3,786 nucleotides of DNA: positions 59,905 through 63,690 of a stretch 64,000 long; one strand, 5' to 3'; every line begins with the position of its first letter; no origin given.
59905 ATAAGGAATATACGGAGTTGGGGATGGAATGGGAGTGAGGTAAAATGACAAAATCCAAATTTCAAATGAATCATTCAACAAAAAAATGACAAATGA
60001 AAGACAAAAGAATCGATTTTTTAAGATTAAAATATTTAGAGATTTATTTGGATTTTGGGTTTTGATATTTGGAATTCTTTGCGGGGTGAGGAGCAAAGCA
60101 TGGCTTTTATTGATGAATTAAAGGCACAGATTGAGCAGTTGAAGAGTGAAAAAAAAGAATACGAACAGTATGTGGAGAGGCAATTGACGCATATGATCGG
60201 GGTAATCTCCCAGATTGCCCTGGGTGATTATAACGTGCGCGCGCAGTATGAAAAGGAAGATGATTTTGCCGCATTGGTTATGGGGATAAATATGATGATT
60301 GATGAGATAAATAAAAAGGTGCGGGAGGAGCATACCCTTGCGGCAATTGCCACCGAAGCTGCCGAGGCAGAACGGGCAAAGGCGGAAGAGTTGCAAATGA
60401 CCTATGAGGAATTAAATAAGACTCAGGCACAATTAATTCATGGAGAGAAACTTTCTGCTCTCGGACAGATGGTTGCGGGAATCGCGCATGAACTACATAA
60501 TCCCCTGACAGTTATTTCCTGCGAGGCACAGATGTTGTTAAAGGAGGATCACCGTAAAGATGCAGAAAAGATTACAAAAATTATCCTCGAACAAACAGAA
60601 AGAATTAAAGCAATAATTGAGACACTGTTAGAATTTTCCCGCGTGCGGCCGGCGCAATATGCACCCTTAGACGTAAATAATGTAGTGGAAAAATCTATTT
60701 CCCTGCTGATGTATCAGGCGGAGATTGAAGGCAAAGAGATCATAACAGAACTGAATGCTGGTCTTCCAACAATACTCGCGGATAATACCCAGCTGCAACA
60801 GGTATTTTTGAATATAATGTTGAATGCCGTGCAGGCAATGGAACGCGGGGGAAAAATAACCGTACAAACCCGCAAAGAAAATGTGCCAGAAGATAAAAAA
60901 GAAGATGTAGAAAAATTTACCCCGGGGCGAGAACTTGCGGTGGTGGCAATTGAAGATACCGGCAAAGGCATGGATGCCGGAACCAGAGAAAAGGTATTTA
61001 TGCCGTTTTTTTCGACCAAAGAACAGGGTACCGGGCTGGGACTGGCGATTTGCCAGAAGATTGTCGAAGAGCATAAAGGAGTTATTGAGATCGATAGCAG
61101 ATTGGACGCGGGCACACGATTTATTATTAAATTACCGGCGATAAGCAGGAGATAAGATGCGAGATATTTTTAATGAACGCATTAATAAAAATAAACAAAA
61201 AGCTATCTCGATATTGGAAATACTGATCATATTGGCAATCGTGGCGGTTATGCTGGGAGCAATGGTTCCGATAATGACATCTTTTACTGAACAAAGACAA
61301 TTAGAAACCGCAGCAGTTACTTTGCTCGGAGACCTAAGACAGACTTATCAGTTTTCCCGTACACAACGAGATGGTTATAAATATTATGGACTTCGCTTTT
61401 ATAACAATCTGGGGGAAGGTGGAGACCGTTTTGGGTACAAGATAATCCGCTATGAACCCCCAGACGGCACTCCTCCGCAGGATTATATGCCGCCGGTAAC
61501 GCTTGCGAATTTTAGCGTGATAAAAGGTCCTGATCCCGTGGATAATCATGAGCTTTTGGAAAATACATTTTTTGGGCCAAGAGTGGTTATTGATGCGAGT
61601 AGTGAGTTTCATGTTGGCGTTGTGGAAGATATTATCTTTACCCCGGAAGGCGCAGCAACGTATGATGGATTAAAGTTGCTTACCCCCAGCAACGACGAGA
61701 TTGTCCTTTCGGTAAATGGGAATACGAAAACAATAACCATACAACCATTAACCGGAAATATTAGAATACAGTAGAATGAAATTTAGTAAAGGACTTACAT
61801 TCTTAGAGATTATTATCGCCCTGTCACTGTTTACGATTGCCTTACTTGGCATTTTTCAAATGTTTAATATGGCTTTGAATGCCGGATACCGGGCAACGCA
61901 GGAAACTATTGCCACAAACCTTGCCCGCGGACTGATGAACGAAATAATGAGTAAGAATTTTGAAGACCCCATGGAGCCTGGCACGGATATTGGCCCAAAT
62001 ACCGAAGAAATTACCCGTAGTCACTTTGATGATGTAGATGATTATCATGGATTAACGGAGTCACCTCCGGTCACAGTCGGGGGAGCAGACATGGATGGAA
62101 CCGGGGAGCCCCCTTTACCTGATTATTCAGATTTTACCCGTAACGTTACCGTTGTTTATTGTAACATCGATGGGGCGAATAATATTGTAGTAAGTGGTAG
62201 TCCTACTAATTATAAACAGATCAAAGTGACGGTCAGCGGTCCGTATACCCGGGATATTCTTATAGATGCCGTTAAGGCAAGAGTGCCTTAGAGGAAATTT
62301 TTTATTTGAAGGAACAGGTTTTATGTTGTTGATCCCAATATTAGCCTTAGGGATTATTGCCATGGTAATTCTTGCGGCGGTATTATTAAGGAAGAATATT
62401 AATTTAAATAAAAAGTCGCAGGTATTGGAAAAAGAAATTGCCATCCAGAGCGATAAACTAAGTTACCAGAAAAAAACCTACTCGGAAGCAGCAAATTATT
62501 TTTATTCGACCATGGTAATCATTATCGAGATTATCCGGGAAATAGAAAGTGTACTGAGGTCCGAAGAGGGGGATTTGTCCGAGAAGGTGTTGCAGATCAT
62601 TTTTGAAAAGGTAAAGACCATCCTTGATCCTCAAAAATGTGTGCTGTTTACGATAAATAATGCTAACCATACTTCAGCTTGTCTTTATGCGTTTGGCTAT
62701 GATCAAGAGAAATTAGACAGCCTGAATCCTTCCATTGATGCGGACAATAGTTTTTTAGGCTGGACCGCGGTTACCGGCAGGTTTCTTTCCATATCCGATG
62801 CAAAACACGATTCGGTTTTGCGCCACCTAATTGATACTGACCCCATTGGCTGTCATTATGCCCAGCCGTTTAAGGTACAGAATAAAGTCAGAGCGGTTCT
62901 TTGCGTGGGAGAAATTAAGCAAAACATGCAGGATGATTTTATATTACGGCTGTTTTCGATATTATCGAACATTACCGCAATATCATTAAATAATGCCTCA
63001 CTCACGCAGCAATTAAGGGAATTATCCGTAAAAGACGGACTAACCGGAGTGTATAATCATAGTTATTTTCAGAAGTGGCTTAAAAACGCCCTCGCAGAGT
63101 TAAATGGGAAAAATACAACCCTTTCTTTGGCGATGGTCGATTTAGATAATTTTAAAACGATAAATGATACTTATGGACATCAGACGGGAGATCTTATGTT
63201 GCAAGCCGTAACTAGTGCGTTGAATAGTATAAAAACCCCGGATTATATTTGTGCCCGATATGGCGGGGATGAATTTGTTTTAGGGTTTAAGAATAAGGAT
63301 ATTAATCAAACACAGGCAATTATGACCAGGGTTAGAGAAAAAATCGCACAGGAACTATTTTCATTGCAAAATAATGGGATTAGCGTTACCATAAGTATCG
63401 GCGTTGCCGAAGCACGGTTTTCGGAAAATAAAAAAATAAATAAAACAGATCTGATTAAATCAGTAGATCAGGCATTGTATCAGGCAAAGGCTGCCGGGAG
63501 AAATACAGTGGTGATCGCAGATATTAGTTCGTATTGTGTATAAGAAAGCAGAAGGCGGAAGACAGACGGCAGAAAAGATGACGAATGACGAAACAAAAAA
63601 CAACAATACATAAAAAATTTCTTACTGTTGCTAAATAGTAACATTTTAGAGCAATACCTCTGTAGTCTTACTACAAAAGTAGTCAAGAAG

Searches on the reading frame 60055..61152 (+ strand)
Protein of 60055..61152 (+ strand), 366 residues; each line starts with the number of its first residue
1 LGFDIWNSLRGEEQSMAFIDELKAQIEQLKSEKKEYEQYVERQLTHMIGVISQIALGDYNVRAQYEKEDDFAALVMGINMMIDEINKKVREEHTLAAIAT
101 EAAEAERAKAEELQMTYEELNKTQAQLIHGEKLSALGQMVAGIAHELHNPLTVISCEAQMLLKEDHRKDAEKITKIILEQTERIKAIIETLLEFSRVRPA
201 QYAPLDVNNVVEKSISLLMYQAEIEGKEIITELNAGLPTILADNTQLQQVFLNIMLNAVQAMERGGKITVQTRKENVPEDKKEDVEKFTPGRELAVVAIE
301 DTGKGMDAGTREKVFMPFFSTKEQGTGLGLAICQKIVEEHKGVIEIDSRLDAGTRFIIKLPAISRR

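Call 66: search_protein_families(library=pfam, proteins=[window:60055-61152:+], max_evalue=0.00001)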
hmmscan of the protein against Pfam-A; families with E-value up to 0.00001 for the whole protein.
window:60055-61152:+ (366 aa): 2 families
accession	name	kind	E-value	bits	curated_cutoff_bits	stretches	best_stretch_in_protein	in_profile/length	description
PF02518.31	HATPase_c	-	5.7e-23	81.9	26.4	1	243-362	2-109/111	Histidine kinase-, DNA gyrase B-, and HSP90-like ATPase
PF00512.31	HisKA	-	3.1e-16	59.6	26.9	1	136-198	2-64/66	His Kinase A (phospho-acceptor) domain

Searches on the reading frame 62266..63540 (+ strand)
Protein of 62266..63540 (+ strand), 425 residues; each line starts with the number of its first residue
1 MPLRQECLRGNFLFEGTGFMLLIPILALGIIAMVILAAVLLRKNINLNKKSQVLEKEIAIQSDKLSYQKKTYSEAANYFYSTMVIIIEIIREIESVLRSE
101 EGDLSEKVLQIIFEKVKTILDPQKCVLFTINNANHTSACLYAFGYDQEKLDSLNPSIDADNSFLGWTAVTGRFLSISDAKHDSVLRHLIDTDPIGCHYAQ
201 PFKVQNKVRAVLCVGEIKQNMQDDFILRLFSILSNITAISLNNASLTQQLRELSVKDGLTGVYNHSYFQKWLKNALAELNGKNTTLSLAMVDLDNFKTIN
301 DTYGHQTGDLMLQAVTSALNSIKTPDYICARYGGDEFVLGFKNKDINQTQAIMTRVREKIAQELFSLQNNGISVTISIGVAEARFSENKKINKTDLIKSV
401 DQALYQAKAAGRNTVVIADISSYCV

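Call 66: search_protein_families(library=pfam, proteins=[window:62266-63540:+], max_evalue=0.00001)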
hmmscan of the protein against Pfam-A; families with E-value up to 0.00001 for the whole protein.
window:62266-63540:+ (425 aa): 2 families
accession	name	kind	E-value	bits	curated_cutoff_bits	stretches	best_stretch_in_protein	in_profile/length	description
PF00990.26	GGDEF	-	2e-41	141.9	23.8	1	256-413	3-160/161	Diguanylate cyclase, GGDEF domain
PF24898.2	GGDEF_GdpP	-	9.4e-06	26.4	30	0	291-418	1-119/126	Cyclic-di-AMP phosphodiesterase GdpP-like, GGDEF domain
